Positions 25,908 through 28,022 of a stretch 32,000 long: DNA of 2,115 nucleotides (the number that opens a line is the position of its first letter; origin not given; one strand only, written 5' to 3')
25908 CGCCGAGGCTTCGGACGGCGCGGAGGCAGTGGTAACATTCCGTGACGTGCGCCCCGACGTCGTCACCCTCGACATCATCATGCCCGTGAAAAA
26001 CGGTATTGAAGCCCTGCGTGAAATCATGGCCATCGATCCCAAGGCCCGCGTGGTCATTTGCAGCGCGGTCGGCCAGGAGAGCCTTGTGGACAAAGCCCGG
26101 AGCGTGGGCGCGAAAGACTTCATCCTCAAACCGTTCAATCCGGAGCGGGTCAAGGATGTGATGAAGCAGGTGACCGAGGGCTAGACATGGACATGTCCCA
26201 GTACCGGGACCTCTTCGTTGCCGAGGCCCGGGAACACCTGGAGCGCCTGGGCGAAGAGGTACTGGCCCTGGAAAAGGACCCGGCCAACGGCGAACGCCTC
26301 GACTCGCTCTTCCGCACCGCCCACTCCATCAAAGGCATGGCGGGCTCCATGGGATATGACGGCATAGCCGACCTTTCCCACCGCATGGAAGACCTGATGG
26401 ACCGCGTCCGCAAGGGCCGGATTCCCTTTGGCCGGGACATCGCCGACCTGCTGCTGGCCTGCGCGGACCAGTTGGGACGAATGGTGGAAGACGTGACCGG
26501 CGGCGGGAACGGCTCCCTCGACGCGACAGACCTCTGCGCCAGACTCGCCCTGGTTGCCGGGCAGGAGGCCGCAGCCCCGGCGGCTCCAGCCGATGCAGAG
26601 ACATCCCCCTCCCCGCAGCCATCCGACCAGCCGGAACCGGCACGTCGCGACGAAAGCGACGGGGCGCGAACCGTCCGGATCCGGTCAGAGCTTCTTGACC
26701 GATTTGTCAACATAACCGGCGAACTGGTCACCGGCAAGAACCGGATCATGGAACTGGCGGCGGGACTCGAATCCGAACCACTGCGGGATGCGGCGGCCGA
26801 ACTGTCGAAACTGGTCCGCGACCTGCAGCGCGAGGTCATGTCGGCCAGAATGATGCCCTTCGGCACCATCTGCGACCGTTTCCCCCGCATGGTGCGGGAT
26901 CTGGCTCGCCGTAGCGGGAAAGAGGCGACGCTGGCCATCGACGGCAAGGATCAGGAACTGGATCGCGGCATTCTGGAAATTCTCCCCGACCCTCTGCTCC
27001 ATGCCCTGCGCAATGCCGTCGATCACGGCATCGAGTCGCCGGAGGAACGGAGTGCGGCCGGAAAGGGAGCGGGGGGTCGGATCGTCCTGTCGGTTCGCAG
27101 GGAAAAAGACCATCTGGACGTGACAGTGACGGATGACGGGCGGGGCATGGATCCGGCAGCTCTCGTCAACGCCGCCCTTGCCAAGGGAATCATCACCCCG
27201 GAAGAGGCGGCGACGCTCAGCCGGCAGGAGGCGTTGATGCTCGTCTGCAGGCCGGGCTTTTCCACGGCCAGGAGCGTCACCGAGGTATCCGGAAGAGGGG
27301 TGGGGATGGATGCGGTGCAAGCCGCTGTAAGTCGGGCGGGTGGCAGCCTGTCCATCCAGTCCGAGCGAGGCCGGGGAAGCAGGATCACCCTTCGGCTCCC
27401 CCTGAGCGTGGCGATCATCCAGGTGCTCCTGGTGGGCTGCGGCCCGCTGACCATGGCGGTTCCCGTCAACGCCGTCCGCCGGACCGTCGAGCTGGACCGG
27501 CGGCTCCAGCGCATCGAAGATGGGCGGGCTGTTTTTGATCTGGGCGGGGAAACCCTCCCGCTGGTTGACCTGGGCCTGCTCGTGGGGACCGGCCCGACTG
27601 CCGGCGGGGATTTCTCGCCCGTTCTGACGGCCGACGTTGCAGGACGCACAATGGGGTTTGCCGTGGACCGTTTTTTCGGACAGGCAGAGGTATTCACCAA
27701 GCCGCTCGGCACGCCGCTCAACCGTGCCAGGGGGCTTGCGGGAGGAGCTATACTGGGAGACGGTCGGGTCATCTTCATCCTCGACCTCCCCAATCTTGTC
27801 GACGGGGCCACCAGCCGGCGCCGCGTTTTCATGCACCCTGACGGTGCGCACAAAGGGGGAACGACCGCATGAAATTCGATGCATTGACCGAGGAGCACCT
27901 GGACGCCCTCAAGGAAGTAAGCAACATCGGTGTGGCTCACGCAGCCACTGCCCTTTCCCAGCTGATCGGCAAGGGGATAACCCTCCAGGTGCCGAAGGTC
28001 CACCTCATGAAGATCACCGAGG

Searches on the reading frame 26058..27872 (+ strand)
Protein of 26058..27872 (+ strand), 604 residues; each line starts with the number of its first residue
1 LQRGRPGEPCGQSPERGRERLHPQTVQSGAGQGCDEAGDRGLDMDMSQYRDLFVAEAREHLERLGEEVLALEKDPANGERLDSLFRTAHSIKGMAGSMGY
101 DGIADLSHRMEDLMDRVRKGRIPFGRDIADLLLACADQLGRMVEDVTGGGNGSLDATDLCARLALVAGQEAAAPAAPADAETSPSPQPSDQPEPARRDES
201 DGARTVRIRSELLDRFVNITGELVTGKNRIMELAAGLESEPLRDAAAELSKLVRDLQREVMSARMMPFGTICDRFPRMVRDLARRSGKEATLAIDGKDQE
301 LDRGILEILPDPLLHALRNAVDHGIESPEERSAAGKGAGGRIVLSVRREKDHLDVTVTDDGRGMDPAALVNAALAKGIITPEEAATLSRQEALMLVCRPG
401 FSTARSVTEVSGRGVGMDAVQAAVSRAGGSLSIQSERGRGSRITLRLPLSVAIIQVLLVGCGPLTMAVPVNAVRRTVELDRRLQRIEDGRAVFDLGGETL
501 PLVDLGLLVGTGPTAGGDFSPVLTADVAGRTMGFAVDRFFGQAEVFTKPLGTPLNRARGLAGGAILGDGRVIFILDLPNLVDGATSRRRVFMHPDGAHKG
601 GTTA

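Call 6: search_protein_families(library=pfam, proteins=[window:26058-27872:+], max_evalue=0.01)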
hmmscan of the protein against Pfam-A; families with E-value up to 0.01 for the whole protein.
window:26058-27872:+ (604 aa): 4 families
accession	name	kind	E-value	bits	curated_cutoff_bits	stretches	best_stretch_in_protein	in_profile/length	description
PF01584.24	CheW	-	6.2e-22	78.2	23.5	1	455-582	1-135/138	CheW-like domain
PF02518.31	HATPase_c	-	6.3e-18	65.7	26.4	1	310-450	3-110/111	Histidine kinase-, DNA gyrase B-, and HSP90-like ATPase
PF01627.28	Hpt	-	2.1e-17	63.6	24.6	1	48-139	1-81/84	Hpt domain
PF02895.20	H-kinase_dim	-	6.5e-11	43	23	1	204-262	2-67/68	Signal transducing histidine kinase, homodimeric domain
